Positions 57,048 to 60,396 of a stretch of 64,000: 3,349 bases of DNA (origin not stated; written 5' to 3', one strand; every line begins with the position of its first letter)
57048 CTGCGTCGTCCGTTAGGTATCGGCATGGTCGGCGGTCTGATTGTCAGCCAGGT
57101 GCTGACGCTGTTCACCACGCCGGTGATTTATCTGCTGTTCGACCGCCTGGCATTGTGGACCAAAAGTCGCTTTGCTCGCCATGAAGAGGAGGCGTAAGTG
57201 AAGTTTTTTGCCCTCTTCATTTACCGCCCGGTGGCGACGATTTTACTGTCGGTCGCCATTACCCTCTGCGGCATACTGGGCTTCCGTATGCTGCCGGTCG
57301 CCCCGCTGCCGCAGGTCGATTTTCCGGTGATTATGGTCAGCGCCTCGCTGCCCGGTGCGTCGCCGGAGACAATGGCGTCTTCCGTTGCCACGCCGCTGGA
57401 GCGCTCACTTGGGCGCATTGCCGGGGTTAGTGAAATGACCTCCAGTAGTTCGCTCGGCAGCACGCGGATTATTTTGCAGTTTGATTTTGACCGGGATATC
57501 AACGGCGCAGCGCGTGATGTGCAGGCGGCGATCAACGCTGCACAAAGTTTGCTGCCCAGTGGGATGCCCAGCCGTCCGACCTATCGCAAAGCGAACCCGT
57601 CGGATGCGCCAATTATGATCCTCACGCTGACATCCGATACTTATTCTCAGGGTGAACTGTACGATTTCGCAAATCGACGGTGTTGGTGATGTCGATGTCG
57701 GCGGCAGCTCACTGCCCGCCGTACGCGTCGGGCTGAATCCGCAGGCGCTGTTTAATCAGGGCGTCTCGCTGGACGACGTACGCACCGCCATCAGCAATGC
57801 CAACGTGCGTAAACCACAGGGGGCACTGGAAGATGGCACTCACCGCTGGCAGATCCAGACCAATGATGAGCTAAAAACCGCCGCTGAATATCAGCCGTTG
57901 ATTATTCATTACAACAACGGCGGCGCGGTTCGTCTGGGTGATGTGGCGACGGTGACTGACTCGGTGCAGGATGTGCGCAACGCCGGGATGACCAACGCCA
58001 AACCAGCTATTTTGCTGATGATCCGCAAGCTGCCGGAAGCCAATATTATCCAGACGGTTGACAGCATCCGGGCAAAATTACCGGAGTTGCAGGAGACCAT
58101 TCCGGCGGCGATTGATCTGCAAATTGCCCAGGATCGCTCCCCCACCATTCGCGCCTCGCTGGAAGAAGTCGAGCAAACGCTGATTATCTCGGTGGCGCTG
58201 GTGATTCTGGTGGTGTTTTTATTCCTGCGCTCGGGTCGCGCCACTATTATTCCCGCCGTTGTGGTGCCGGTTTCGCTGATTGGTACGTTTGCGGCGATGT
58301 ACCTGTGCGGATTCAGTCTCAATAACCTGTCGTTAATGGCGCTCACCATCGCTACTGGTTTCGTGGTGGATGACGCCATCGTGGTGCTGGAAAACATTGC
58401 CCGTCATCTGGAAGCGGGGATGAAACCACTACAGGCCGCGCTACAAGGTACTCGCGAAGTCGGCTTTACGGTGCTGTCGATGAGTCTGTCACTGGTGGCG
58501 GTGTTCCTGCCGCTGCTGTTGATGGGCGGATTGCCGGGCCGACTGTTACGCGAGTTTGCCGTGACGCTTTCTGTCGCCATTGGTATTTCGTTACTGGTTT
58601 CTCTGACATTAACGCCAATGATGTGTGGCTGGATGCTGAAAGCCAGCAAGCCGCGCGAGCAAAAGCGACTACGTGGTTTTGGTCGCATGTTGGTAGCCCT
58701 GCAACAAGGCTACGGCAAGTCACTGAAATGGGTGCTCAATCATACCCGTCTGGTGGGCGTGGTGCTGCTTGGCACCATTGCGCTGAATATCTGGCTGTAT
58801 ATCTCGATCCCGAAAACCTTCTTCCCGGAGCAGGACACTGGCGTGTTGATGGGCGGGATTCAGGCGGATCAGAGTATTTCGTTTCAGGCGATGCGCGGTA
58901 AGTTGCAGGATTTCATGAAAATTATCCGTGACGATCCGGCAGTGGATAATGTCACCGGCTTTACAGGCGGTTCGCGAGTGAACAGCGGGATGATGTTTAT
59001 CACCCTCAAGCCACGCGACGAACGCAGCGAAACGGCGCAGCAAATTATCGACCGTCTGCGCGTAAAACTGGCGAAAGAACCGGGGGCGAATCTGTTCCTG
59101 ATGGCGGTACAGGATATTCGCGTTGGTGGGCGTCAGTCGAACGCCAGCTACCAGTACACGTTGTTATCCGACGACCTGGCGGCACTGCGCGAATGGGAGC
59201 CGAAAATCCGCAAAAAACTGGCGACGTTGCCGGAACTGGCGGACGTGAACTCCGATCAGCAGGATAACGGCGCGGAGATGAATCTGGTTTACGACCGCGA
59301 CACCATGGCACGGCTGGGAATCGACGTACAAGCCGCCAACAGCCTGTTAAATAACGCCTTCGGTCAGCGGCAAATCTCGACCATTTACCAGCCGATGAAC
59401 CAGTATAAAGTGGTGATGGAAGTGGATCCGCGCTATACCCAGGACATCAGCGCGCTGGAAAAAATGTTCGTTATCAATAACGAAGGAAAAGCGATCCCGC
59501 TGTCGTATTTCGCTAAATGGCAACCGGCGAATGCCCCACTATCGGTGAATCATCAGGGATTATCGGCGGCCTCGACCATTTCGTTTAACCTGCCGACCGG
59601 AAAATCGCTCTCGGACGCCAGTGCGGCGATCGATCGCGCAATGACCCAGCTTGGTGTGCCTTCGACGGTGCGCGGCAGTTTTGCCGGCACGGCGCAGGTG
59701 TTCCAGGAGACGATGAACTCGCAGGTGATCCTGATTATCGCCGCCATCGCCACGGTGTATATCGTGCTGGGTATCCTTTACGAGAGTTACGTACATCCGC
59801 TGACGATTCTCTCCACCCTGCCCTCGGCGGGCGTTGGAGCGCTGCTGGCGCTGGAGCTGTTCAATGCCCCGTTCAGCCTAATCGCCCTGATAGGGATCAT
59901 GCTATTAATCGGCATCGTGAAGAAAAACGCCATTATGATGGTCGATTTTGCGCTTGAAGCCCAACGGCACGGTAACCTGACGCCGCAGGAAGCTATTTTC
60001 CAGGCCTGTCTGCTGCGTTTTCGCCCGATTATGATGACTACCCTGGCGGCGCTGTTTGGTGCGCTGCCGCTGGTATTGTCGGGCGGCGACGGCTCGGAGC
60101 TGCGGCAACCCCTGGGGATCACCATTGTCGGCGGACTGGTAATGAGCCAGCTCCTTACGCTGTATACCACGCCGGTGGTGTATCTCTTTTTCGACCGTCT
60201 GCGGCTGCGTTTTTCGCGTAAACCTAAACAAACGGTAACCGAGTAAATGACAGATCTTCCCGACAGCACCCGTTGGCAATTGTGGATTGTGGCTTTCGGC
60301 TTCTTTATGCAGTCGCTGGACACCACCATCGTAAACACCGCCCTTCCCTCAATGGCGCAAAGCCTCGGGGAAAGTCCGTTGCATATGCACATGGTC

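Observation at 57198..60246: mdtC (RND efflux permease) is split by a frameshift, probably a 29-bp deletion between 10-bp direct repeats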

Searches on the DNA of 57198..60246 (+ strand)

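Call 3: search_dna_similar(query=window:57198-60246:+, collection=ecoli_genomes, mode=near, max_rows=30)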
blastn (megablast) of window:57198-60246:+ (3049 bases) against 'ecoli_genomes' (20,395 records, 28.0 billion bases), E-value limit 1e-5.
Records with a match: 5424; places in all: 5432; records where one place covers at least 80% of the query: 5422.
Genomes with a match: 5423 of 5426; with a place that covers at least 80% of the query: 5421. Places per genome that has any: lowest 1, median 1, highest 3. On chromosomes: 5430 places; on plasmids: 2.
Best place of each record, by identity: >=99% 527; 95-99% 3816; 90-95% 1081.
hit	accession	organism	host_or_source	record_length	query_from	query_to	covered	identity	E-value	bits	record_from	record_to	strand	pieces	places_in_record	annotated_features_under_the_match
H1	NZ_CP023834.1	Escherichia coli strain 4/2-1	Homo sapiens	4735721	1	3049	100%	100.0%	0e+0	5650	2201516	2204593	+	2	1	mdtC: multidrug efflux RND transporter permease subunit MdtC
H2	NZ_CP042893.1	Escherichia coli strain CFSAN061772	missing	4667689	1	3049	100%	100.0%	0e+0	5650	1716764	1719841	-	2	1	mdtC: multidrug efflux RND transporter permease subunit MdtC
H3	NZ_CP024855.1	Escherichia coli strain AR_0011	missing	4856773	1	3049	100%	100.0%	0e+0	5650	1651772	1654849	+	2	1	mdtC: multidrug efflux RND transporter permease subunit MdtC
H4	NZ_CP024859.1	Escherichia coli strain AR_0014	missing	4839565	1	3049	100%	100.0%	0e+0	5650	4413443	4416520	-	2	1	mdtC: multidrug efflux RND transporter permease subunit MdtC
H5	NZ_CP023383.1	Escherichia coli strain 1223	canine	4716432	1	3049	100%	100.0%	0e+0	5650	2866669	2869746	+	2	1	mdtC: multidrug efflux RND transporter permease subunit MdtC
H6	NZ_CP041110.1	Escherichia coli strain ECCTRSRTH03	Swine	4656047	1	3049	100%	100.0%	0e+0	5650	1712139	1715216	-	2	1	mdtC: multidrug efflux RND transporter permease subunit MdtC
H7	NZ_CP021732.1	Escherichia coli strain AR_0114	missing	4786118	1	3049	100%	100.0%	0e+0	5650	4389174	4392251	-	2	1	mdtC: multidrug efflux RND transporter permease subunit MdtC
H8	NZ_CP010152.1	Escherichia coli strain D9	dog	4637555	1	3049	100%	100.0%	0e+0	5650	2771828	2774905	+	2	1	mdtC: multidrug efflux RND transporter permease subunit MdtC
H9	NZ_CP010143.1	Escherichia coli strain D4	dog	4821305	1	3049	100%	100.0%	0e+0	5650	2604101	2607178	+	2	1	mdtC: multidrug efflux RND transporter permease subunit MdtC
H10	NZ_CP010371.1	Escherichia coli strain 6409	Homo sapiens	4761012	1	3049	100%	100.0%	0e+0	5650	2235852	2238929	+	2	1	mdtC: multidrug efflux RND transporter permease subunit MdtC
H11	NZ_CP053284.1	Escherichia coli strain SCU-104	Homo sapiens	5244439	1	3049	100%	100.0%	0e+0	5650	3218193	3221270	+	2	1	mdtC: multidrug efflux RND transporter permease subunit MdtC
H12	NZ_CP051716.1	Escherichia coli strain SCU-118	Homo sapiens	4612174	1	3049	100%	100.0%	0e+0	5650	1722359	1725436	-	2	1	mdtC: multidrug efflux RND transporter permease subunit MdtC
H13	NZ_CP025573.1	Escherichia coli strain E-1246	Homo sapiens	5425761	1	3049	100%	100.0%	0e+0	5650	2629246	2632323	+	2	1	mdtC: multidrug efflux RND transporter permease subunit MdtC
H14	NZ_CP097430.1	Escherichia coli strain C288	Homo sapiens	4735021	1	3049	100%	100.0%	0e+0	5650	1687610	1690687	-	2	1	mdtC: multidrug efflux RND transporter permease subunit MdtC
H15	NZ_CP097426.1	Escherichia coli strain C289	Homo sapiens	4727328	1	3049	100%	100.0%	0e+0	5650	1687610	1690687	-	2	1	mdtC: multidrug efflux RND transporter permease subunit MdtC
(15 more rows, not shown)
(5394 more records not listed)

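Call 6: get_annotated_region(hit=H1, flank=3000)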
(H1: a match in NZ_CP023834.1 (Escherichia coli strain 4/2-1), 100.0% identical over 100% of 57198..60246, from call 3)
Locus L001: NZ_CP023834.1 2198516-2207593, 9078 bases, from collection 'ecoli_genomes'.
description: Escherichia coli strain 4/2-1 chromosome, complete genome
organism: Escherichia coli strain 4/2-1 (NCBI taxid 562)
replicon: chromosome; assembly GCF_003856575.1
host: Homo sapiens; source: feces; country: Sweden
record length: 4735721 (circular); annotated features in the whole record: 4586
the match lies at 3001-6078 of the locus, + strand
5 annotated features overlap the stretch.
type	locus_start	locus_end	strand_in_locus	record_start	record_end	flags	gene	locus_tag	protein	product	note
CDS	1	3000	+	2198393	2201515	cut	mdtB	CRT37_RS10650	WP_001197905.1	multidrug efflux RND transporter permease subunit MdtB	-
CDS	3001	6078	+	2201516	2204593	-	mdtC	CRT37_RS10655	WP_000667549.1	multidrug efflux RND transporter permease subunit MdtC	-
CDS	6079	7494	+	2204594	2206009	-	mdtD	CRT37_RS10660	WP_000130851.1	MFS transporter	-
CDS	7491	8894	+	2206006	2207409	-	baeS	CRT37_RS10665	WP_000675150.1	two-component system sensor histidine kinase BaeS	-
CDS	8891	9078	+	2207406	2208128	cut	baeR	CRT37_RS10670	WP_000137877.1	two-component system response regulator BaeR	-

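Call 7: search_dna_similar(query=window:57621-57720:+, collection=ecoli_genomes, mode=near, max_rows=40)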
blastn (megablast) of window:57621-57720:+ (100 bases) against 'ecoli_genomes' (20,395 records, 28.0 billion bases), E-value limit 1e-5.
Records with a match: 2835; places in all: 2835; records where one place covers at least 80% of the query: 557.
Genomes with a match: 2834 of 5426; with a place that covers at least 80% of the query: 557. Places per genome that has any: lowest 1, median 1, highest 2. On chromosomes: 2834 places; on plasmids: 1.
Best place of each record, by identity: >=99% 1323; 95-99% 1512.
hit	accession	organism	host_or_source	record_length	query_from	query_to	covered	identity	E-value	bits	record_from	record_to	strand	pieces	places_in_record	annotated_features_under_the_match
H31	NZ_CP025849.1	Escherichia coli strain 600468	Homo sapiens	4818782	1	100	100%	100.0%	4e-22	205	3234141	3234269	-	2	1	mdtC: multidrug efflux RND transporter permease subunit MdtC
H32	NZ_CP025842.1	Escherichia coli strain 720632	Homo sapiens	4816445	1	100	100%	100.0%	4e-22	205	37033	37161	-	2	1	mdtC: multidrug efflux RND transporter permease subunit MdtC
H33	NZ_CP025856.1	Escherichia coli strain 504838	Homo sapiens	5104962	1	100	100%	100.0%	4e-22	205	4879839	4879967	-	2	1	mdtC: multidrug efflux RND transporter permease subunit MdtC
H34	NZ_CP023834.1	Escherichia coli strain 4/2-1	Homo sapiens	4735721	1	100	100%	100.0%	4e-22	205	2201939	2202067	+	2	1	mdtC: multidrug efflux RND transporter permease subunit MdtC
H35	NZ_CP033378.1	Escherichia coli strain L73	goose anus swab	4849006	1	100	100%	100.0%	4e-22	205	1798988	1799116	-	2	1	mdtC: multidrug efflux RND transporter permease subunit MdtC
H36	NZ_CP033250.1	Escherichia coli strain ECCHD184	chicken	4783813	1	100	100%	100.0%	4e-22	205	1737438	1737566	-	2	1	mdtC: multidrug efflux RND transporter permease subunit MdtC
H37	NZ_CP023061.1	Escherichia coli strain FORC_069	Homo sapiens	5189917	1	100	100%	100.0%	4e-22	205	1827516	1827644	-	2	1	mdtC: multidrug efflux RND transporter permease subunit MdtC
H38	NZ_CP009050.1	Escherichia coli NCCP15648 strain NCCP15648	stool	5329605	1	100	100%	100.0%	4e-22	205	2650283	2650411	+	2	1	mdtC: multidrug efflux RND transporter permease subunit MdtC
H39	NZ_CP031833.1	Escherichia coli strain 2452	Homo sapiens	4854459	1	100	100%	100.0%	4e-22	205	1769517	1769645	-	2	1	mdtC: multidrug efflux RND transporter permease subunit MdtC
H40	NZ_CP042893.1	Escherichia coli strain CFSAN061772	missing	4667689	1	100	100%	100.0%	4e-22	205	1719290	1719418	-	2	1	mdtC: multidrug efflux RND transporter permease subunit MdtC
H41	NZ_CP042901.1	Escherichia coli strain CFSAN061762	missing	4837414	1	100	100%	100.0%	4e-22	205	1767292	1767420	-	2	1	mdtC: multidrug efflux RND transporter permease subunit MdtC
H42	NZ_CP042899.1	Escherichia coli strain CFSAN061763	missing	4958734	1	100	100%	100.0%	4e-22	205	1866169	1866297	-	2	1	mdtC: multidrug efflux RND transporter permease subunit MdtC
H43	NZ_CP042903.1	Escherichia coli strain CFSAN061761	missing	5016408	1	100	100%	100.0%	4e-22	205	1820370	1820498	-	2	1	mdtC: multidrug efflux RND transporter permease subunit MdtC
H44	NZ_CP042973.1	Escherichia coli strain CFSAN061768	missing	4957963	1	100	100%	100.0%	4e-22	205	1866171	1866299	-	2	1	mdtC: multidrug efflux RND transporter permease subunit MdtC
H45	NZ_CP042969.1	Escherichia coli strain CFSAN061769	missing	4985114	1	100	100%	100.0%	4e-22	205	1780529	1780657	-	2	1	mdtC: multidrug efflux RND transporter permease subunit MdtC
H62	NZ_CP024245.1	Escherichia coli O27:H7 strain B4103-1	missing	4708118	1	100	100%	100.0%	4e-22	205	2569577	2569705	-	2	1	mdtC: multidrug efflux RND transporter permease subunit MdtC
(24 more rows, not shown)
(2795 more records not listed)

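Call 9: search_dna_similar(query=window:57646-57685:+, collection=ecoli_genomes, mode=near, max_rows=40, max_evalue=0.01)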
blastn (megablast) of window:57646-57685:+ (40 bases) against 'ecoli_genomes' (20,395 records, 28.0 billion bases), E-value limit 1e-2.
No match.

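Call 11: search_dna_similar(query=window:57600-57639:+, collection=ecoli_genomes, mode=near, max_rows=3, max_evalue=0.01)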
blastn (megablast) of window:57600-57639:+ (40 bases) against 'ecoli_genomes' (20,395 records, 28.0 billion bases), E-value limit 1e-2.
Records with a match: 4504; places in all: 4506; records where one place covers at least 80% of the query: 4504.
Genomes with a match: 4503 of 5426; with a place that covers at least 80% of the query: 4503. Places per genome that has any: lowest 1, median 1, highest 2. On chromosomes: 4504 places; on plasmids: 2.
Best place of each record, by identity: >=99% 2921; 95-99% 1583.
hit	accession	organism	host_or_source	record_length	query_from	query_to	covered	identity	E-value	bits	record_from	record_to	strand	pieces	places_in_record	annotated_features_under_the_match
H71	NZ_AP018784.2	Escherichia coli strain SK1144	-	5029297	1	40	100%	100.0%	9e-12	75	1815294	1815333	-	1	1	mdtC: multidrug efflux RND transporter permease subunit MdtC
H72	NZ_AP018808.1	Escherichia coli strain E2865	Bos taurus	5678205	1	40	100%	100.0%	9e-12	75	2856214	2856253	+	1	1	mdtC: multidrug efflux RND transporter permease subunit MdtC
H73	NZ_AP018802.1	Escherichia coli strain E2863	Bos taurus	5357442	1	40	100%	100.0%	9e-12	75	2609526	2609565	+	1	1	mdtC: multidrug efflux RND transporter permease subunit MdtC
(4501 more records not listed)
